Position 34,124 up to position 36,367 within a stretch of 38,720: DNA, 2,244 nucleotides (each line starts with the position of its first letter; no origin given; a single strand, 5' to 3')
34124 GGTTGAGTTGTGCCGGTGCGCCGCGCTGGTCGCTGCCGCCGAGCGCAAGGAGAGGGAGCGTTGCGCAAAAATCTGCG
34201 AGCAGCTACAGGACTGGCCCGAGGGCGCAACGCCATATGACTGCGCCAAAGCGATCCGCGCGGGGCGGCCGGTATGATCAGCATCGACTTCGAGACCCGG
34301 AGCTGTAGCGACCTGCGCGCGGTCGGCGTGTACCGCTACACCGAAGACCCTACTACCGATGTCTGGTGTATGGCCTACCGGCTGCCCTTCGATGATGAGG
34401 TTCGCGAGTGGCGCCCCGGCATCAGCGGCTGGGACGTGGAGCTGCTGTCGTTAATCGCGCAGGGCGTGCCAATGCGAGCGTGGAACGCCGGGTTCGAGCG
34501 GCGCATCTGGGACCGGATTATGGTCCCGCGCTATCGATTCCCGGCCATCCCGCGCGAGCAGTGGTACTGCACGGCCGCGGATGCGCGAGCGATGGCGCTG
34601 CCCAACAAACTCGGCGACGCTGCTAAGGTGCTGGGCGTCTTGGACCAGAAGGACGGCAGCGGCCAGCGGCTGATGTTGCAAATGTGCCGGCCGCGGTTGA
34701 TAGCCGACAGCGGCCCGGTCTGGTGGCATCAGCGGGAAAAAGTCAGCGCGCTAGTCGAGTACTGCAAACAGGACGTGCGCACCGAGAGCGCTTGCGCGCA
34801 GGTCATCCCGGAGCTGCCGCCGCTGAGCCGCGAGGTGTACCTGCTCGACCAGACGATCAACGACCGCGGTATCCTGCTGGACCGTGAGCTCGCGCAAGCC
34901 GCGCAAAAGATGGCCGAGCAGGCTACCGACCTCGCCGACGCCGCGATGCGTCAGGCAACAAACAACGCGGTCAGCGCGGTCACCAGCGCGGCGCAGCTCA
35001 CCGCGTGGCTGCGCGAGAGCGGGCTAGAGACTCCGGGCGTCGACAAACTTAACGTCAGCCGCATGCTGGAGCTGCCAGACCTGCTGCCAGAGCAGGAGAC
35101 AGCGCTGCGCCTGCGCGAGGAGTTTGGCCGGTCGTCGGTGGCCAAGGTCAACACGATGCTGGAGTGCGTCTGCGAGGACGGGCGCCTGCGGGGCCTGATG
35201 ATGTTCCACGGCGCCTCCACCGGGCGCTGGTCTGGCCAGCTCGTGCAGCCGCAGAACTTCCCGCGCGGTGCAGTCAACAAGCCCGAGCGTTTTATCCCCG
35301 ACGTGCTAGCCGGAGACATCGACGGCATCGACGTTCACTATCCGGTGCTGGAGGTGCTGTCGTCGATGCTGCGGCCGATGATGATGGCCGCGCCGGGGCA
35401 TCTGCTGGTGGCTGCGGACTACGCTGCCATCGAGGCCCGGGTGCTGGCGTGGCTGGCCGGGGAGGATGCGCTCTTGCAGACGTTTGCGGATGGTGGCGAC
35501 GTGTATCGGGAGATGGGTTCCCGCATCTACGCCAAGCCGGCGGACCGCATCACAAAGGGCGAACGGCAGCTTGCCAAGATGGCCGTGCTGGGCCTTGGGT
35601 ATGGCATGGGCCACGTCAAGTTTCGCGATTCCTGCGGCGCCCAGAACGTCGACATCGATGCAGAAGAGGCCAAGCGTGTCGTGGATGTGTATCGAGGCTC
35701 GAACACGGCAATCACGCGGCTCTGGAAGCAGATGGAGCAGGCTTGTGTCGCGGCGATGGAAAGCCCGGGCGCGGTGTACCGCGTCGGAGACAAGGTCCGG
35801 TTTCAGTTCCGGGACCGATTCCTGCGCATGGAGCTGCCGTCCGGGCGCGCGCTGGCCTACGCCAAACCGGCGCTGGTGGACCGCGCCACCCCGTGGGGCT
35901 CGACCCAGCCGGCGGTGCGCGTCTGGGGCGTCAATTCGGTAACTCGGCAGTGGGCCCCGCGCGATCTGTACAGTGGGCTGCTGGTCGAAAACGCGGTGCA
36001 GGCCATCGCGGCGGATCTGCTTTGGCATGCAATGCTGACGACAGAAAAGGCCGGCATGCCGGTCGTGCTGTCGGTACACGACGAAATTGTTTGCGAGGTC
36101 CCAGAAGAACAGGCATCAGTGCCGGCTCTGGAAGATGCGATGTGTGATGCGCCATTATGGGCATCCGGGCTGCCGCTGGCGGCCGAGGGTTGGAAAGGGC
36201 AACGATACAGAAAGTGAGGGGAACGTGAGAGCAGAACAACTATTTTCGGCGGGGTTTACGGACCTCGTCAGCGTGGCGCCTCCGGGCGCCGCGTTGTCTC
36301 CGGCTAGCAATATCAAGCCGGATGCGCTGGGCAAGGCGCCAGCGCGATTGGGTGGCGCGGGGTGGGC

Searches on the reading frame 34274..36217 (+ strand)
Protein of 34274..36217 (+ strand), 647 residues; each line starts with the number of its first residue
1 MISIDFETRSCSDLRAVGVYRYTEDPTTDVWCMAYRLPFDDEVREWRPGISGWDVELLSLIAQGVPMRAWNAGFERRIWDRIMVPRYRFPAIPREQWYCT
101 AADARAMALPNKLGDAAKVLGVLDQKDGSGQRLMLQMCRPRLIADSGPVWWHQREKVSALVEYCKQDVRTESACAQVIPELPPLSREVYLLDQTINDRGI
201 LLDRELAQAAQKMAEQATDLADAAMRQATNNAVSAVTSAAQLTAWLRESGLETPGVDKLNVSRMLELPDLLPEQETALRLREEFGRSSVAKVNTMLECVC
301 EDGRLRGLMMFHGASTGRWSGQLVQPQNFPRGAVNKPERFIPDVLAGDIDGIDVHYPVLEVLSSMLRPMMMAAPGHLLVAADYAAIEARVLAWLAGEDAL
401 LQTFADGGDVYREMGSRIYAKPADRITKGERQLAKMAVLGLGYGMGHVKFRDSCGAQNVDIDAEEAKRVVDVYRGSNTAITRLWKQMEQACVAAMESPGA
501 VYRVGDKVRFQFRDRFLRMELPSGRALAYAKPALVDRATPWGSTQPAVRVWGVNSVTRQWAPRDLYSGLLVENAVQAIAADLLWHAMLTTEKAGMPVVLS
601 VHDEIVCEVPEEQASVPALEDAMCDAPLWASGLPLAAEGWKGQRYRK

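Call 10: search_protein_families(library=pfam, proteins=[window:34274-36217:+], max_evalue=0.01)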
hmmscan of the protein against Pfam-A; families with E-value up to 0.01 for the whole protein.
window:34274-36217:+ (647 aa): 2 families
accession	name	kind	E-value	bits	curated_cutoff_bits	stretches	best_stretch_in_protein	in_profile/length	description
PF00476.26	DNA_pol_A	-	1.1e-30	107.3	34.3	2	205-491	3-262/381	DNA polymerase family A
PF11740.13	KfrA_N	-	0.00045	21.3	26.1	0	202-241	58-97/113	Plasmid replication region DNA-binding N-term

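Call 11: search_protein_families(library=phrogs, proteins=[window:34274-36217:+], max_evalue=0.001)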
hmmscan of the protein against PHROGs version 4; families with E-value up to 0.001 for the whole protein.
window:34274-36217:+ (647 aa): 5 families
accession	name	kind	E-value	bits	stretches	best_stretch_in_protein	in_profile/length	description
phrog_17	-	DNA, RNA and nucleotide metabolism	2.2e-104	351.7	1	1-647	672-1232/1445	DNA polymerase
phrog_10285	-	DNA, RNA and nucleotide metabolism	6.3e-58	197.3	1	361-647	40-320/321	DNA polymerase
phrog_7766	-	DNA, RNA and nucleotide metabolism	2.8e-47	161.5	1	461-647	3-185/186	DNA polymerase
phrog_2573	-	DNA, RNA and nucleotide metabolism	3.8e-11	43.8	1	369-476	8-126/336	DNA polymerase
phrog_15971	-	DNA, RNA and nucleotide metabolism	0.00046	20.4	0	277-486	97-262/376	DNA polymerase I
